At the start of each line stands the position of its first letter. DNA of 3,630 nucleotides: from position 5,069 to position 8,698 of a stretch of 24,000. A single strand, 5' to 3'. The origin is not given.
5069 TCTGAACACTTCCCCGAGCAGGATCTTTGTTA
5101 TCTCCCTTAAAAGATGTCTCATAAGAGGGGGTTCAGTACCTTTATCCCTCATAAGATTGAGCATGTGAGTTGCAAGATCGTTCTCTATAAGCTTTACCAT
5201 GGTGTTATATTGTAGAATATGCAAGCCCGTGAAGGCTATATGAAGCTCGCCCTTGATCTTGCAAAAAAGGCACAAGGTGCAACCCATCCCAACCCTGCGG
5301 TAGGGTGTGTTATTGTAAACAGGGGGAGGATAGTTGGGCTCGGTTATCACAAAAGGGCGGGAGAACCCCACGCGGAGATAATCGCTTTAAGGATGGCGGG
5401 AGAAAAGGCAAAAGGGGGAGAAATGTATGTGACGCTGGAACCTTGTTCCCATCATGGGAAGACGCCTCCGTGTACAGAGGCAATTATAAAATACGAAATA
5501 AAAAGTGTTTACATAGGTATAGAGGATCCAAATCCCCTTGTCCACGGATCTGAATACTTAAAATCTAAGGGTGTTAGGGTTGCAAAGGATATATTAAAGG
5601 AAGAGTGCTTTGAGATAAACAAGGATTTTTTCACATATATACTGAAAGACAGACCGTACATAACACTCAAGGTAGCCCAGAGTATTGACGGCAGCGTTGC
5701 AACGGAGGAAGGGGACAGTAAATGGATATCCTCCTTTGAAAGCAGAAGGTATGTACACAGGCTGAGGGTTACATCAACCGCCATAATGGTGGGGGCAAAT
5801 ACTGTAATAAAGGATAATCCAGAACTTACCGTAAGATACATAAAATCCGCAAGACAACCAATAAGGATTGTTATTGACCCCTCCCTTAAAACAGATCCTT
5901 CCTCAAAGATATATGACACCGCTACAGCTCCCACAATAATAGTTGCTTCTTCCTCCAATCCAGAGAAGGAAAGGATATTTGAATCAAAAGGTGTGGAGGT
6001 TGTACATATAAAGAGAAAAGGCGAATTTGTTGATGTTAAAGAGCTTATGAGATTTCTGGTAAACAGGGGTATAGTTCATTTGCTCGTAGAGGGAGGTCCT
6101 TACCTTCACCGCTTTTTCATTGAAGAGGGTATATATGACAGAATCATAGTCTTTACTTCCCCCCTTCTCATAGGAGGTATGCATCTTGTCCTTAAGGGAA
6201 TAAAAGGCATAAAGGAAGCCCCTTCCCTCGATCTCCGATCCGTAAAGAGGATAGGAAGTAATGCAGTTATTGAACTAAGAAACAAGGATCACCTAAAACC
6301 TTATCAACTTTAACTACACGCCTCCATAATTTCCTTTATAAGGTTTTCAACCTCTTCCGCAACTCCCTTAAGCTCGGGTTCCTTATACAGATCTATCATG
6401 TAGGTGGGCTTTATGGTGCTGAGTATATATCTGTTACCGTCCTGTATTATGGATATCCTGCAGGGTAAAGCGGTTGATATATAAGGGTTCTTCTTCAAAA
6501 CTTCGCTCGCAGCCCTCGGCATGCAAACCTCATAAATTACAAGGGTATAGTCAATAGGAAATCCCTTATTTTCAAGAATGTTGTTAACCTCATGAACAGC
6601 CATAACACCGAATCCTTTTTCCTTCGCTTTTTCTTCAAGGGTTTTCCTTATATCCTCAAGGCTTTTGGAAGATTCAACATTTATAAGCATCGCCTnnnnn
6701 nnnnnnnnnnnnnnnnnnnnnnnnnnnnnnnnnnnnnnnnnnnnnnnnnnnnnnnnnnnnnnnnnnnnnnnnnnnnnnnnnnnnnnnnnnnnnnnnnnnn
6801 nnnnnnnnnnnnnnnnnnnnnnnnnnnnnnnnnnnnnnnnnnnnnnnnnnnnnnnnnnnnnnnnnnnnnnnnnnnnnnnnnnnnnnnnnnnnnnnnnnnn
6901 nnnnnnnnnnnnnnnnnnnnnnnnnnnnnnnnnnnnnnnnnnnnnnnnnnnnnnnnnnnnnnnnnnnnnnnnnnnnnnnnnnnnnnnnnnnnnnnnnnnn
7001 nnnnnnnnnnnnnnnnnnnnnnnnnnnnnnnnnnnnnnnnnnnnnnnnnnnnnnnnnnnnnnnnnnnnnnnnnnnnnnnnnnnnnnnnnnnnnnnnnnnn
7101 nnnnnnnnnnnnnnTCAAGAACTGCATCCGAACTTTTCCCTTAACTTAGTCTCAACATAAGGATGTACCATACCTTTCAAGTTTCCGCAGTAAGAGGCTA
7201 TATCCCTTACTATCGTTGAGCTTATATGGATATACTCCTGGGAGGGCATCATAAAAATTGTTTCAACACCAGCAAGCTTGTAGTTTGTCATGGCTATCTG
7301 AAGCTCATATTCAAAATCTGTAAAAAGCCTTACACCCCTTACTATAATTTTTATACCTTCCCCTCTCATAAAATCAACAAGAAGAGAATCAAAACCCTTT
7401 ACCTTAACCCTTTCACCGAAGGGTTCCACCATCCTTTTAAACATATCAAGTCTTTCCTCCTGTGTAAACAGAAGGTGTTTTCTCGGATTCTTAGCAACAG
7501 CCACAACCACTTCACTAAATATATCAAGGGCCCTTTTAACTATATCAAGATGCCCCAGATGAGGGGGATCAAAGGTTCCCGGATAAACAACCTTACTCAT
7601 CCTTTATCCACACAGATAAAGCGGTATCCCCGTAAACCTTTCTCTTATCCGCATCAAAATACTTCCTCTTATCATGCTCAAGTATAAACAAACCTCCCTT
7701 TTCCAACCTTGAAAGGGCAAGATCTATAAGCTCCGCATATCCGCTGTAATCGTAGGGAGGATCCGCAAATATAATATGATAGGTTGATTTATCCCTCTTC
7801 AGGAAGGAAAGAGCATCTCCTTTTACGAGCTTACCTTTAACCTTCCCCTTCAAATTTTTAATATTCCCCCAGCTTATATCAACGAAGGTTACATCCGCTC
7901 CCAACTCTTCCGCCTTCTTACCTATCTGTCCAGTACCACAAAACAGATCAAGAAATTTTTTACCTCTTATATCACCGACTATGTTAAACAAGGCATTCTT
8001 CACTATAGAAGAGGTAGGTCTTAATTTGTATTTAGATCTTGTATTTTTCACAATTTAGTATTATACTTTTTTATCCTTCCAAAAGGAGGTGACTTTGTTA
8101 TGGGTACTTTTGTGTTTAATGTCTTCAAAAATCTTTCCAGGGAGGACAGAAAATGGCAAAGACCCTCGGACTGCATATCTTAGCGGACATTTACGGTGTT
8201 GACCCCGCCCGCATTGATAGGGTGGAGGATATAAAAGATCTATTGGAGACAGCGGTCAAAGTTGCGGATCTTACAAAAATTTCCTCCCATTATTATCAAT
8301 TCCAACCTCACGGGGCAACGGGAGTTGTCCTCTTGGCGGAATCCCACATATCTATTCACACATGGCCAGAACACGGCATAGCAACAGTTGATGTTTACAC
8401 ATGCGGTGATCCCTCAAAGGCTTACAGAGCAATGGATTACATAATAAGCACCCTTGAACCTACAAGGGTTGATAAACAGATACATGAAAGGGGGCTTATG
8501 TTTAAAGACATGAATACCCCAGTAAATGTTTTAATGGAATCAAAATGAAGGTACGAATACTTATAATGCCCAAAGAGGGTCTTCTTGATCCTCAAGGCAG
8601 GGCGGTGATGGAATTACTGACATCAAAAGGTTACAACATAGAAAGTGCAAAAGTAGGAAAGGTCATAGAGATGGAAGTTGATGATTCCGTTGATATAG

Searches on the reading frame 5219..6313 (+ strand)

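Call 83: search_protein_families(library=pfam, proteins=[window:5219-6313:+], max_evalue=0.001)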
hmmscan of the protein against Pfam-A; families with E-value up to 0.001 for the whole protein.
window:5219-6313:+ (364 aa): 4 families
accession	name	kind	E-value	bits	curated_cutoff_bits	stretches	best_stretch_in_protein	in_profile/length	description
PF01872.23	RibD_C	-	1.1e-49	169.4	24.1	1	146-350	1-196/197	RibD C-terminal domain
PF00383.29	dCMP_cyt_deam_1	-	1.5e-22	79.8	25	1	2-100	2-101/102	Cytidine and deoxycytidylate deaminase zinc-binding region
PF14437.12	MafB19-deam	-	1.3e-13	51.5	27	1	5-139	4-139/142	MafB19-like deaminase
PF18785.7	Inv-AAD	-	3.1e-07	30.8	26.5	1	69-131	56-125/129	Invertebrate-AID/APOBEC-deaminase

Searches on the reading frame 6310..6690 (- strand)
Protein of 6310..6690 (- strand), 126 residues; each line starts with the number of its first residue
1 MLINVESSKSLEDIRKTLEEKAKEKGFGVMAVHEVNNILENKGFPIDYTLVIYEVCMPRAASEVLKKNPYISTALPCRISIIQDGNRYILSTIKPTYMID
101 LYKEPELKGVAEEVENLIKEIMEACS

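Call 83: search_protein_families(library=pfam, proteins=[window:6310-6690:-], max_evalue=0.001)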
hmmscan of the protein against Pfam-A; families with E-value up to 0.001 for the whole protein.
window:6310-6690:- (126 aa): 1 family
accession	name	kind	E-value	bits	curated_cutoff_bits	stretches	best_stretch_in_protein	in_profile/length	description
PF03625.19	DUF302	-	2.7e-12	46.8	23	1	37-95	5-63/63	Domain of unknown function DUF302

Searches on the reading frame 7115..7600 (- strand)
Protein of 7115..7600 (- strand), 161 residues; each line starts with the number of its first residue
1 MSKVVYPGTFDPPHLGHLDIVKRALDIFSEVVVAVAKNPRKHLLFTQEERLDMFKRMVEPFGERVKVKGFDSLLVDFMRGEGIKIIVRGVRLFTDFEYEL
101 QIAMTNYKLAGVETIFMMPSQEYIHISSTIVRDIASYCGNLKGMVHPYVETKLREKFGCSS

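Call 83: search_protein_families(library=pfam, proteins=[window:7115-7600:-], max_evalue=0.001)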
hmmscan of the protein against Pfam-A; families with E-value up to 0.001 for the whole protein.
window:7115-7600:- (161 aa): 1 family
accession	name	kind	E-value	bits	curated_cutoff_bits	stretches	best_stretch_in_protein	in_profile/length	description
PF01467.32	CTP_transf_like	-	1.2e-29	103.6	21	1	5-133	1-132/133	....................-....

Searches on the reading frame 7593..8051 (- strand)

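Call 83: search_protein_families(library=pfam, proteins=[window:7593-8051:-], max_evalue=0.001)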
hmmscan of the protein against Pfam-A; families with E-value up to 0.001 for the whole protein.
window:7593-8051:- (152 aa): 4 families
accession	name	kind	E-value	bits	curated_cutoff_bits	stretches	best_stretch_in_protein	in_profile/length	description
PF03602.21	Cons_hypoth95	-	1.8e-18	67.3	24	1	6-146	17-179/182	Conserved hypothetical protein 95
PF13649.12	Methyltransf_25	-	6.6e-06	27.2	27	1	34-97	2-72/97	Methyltransferase domain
PF05175.20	MTS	-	2.4e-05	24.5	23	1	25-131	27-146/170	Methyltransferase small domain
PF13847.12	Methyltransf_31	-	0.00057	20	27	1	30-97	4-81/145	Methyltransferase domain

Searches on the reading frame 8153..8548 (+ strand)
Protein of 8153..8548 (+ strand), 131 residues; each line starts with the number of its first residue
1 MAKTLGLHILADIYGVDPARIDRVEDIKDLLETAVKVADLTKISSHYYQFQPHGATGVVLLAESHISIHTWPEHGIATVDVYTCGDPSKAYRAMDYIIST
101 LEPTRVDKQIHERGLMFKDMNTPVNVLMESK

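Call 83: search_protein_families(library=pfam, proteins=[window:8153-8548:+], max_evalue=0.001)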
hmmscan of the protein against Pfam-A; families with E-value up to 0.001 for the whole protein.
window:8153-8548:+ (131 aa): 1 family
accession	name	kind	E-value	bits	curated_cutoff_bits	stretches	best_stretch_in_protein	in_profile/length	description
PF02675.21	AdoMet_dc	-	1.5e-37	128.6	25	1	8-114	1-107/107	S-adenosylmethionine decarboxylase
